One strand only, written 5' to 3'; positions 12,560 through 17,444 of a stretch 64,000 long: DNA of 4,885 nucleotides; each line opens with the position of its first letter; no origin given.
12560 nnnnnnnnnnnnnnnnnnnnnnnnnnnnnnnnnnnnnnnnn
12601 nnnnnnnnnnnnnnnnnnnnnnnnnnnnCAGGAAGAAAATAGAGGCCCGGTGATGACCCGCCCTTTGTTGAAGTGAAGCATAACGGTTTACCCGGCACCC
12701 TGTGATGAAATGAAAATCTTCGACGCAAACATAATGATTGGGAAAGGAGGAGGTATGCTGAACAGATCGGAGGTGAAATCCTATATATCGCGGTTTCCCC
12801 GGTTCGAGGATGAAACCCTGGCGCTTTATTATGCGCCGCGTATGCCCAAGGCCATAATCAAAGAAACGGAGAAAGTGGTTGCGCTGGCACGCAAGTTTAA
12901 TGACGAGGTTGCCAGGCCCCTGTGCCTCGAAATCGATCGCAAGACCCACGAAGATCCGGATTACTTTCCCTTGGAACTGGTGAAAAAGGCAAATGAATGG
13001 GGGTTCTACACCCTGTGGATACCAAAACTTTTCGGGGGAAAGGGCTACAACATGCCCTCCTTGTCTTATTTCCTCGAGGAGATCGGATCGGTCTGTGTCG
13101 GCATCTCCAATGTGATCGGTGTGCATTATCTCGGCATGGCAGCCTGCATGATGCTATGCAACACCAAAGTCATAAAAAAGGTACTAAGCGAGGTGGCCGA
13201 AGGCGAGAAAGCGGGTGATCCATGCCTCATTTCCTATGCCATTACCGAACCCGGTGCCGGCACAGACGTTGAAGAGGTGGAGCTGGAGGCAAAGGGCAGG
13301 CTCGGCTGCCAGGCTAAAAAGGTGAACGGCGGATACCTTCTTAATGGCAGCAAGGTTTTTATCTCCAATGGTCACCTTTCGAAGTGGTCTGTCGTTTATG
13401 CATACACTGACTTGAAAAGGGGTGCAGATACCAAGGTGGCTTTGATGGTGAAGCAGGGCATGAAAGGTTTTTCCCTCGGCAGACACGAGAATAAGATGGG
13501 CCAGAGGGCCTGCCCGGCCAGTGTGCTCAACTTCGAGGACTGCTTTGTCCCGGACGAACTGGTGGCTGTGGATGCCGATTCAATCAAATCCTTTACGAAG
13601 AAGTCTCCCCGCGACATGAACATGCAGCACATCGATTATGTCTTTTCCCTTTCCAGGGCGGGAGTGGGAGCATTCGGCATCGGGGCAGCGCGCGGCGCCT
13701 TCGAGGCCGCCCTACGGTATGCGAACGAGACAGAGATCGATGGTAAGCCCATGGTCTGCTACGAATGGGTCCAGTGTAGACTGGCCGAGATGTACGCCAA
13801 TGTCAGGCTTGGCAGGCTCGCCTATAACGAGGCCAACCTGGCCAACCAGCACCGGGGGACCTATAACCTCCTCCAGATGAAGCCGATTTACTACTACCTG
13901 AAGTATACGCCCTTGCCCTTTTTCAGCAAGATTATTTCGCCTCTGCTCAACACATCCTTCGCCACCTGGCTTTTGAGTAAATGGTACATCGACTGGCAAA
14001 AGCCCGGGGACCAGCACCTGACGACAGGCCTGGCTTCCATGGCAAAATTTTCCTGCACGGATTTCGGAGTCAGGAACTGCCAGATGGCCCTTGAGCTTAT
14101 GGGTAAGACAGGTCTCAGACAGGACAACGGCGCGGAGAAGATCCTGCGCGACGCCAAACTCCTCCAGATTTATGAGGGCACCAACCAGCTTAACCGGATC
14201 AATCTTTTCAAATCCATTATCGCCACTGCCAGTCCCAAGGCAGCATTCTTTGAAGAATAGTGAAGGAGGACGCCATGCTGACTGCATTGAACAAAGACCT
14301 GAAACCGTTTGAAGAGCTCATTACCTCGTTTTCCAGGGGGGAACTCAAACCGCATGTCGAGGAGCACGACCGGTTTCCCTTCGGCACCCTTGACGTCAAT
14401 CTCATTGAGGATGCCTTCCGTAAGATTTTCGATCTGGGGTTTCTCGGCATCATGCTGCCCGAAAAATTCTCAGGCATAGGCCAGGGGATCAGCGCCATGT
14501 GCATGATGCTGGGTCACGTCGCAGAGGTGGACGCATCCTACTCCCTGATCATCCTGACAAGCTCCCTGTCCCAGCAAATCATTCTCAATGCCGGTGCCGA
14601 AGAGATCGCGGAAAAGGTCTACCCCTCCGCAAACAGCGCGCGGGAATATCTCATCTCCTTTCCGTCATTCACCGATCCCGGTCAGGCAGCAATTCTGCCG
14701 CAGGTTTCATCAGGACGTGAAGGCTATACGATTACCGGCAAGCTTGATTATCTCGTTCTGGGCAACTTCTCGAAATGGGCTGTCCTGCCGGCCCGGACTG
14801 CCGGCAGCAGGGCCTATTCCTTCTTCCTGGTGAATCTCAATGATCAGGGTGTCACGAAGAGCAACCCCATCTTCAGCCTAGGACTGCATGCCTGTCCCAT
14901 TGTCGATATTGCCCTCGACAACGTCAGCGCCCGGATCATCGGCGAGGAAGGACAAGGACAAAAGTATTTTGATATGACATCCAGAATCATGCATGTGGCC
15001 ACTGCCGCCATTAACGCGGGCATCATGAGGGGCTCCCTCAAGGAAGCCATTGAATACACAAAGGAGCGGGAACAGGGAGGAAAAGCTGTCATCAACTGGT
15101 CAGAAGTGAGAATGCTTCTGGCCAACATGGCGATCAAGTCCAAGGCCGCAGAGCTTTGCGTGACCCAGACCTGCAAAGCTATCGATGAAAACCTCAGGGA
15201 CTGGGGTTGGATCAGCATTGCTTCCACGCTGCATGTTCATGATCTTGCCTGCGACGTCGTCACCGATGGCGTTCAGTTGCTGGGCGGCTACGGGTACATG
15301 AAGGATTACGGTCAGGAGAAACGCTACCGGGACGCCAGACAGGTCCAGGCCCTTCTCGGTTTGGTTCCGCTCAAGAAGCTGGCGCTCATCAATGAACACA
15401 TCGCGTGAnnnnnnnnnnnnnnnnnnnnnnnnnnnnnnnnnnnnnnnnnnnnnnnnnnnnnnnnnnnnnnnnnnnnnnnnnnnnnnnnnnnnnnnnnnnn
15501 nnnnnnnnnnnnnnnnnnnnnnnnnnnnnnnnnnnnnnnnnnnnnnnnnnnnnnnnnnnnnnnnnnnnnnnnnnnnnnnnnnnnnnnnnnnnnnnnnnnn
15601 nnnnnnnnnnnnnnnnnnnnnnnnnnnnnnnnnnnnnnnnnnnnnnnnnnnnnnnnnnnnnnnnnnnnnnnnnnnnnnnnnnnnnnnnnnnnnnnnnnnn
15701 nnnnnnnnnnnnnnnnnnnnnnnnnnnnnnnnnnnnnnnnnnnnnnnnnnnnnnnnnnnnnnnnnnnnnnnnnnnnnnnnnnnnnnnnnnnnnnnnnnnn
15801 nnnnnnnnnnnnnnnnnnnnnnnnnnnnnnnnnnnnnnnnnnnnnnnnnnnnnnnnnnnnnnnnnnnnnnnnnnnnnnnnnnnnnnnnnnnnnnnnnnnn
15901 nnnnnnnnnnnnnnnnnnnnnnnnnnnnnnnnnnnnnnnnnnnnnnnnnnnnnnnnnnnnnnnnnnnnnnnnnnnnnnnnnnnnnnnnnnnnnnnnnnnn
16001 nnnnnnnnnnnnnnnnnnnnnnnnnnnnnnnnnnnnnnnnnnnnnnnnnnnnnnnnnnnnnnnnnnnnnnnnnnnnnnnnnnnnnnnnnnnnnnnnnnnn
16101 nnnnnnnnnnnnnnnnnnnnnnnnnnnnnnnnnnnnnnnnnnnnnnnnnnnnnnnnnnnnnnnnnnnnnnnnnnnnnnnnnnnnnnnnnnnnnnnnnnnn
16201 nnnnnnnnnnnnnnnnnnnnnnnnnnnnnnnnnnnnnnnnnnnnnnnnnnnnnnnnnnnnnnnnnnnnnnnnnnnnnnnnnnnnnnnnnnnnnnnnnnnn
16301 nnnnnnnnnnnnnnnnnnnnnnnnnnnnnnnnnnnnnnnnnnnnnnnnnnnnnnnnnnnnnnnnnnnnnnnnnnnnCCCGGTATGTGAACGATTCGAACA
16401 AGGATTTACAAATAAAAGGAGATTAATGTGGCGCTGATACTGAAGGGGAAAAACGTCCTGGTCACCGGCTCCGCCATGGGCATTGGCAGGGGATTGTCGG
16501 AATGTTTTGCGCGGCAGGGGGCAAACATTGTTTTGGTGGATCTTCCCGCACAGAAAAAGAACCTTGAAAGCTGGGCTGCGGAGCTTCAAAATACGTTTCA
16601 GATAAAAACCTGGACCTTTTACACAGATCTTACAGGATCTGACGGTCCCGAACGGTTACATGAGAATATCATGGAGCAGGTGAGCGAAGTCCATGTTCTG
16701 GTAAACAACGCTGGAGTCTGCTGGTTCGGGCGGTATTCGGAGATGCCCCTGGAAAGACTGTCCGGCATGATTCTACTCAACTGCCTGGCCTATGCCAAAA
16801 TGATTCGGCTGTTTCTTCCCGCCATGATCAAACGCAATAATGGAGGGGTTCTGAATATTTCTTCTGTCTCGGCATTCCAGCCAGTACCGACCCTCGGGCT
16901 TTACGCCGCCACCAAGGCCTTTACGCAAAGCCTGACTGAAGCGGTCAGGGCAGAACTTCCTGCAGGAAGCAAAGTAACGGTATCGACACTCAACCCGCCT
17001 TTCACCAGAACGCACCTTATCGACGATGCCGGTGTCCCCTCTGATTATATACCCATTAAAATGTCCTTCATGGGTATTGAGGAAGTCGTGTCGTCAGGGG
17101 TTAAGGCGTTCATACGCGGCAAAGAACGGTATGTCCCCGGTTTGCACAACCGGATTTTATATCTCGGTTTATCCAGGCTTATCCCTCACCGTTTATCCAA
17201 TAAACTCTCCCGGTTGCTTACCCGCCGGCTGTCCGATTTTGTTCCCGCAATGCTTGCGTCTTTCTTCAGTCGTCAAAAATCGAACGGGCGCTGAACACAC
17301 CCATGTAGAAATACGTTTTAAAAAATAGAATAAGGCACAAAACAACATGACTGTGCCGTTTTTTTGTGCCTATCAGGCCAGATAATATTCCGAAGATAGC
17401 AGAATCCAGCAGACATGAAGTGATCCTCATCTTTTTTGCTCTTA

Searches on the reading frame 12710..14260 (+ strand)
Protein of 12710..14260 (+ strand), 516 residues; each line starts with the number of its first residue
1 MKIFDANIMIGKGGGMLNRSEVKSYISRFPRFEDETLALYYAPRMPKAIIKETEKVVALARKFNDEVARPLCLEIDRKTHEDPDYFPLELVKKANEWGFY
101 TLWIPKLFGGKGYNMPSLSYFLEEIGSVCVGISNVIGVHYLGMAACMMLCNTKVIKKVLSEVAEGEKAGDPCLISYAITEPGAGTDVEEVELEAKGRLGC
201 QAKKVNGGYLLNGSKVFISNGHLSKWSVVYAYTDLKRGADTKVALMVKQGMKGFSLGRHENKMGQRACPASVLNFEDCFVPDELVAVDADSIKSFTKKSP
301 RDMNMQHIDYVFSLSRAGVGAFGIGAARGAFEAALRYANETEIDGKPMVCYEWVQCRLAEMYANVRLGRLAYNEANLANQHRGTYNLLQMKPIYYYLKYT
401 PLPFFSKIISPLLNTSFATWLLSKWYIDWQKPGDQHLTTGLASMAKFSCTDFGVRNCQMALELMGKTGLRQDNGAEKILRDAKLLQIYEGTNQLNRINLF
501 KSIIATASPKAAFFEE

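Call 30: search_protein_families(library=pfam, max_evalue=0.00001, proteins=[window:12710-14260:+])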
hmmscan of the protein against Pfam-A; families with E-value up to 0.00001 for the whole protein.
window:12710-14260:+ (516 aa): 4 families
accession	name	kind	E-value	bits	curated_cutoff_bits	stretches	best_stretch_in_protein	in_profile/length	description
PF00441.29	Acyl-CoA_dh_1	-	7.7e-25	88.2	22.4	2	435-502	81-148/150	Acyl-CoA dehydrogenase, C-terminal domain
PF02770.24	Acyl-CoA_dh_M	-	7e-18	65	33.3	1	176-278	2-97/97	Acyl-CoA dehydrogenase, middle domain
PF02771.21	Acyl-CoA_dh_N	-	5e-13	49.8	22.9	1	52-166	3-113/113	Acyl-CoA dehydrogenase, N-terminal domain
PF08028.16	Acyl-CoA_dh_2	-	3.4e-08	34.3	22.7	0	318-370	2-56/134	Acyl-CoA dehydrogenase, C-terminal domain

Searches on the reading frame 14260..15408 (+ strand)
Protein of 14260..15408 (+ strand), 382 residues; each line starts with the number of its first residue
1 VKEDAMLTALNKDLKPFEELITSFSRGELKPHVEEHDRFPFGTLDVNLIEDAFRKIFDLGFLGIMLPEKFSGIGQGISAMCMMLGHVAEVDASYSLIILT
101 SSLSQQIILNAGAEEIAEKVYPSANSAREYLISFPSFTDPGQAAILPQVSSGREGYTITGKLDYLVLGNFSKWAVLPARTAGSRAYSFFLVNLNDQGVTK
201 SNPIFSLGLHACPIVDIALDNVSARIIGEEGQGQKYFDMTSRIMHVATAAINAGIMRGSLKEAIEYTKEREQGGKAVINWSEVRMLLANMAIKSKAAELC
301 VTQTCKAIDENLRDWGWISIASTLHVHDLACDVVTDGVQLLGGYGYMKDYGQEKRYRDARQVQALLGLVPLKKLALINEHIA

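Call 30: search_protein_families(library=pfam, max_evalue=0.00001, proteins=[window:14260-15408:+])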
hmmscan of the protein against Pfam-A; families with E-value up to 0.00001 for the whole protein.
window:14260-15408:+ (382 aa): 3 families
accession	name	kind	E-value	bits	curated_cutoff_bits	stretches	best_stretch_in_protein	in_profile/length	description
PF00441.29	Acyl-CoA_dh_1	-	1.5e-19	71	22.4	1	244-365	14-134/150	Acyl-CoA dehydrogenase, C-terminal domain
PF02771.21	Acyl-CoA_dh_N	-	1.6e-13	51.5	22.9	1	15-123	5-108/113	Acyl-CoA dehydrogenase, N-terminal domain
PF08028.16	Acyl-CoA_dh_2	-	1.5e-07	32.2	22.7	1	248-364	3-128/134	Acyl-CoA dehydrogenase, C-terminal domain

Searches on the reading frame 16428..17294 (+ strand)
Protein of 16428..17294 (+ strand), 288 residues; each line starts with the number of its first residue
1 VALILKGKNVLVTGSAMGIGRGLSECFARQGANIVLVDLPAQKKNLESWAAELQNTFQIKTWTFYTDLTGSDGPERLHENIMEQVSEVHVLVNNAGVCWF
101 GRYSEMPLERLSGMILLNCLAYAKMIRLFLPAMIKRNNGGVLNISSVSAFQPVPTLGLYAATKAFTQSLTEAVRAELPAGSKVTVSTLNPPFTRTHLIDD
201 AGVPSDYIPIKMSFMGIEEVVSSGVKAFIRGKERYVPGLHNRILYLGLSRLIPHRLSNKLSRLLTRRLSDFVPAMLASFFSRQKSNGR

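Call 31: search_protein_families(library=pfam, max_evalue=0.00001, proteins=[window:16428-17294:+])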
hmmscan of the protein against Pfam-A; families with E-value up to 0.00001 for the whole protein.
window:16428-17294:+ (288 aa): 3 families
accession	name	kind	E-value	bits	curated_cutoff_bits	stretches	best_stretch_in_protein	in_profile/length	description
PF00106.31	adh_short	-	6.6e-41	140.4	26.6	1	8-197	1-186/195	short chain dehydrogenase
PF13561.12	adh_short_C2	-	6e-25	88.6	27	1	14-199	1-182/236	Enoyl-(Acyl carrier protein) reductase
PF08659.16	KR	-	4.8e-07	30.3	22.6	1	10-176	3-166/180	KR domain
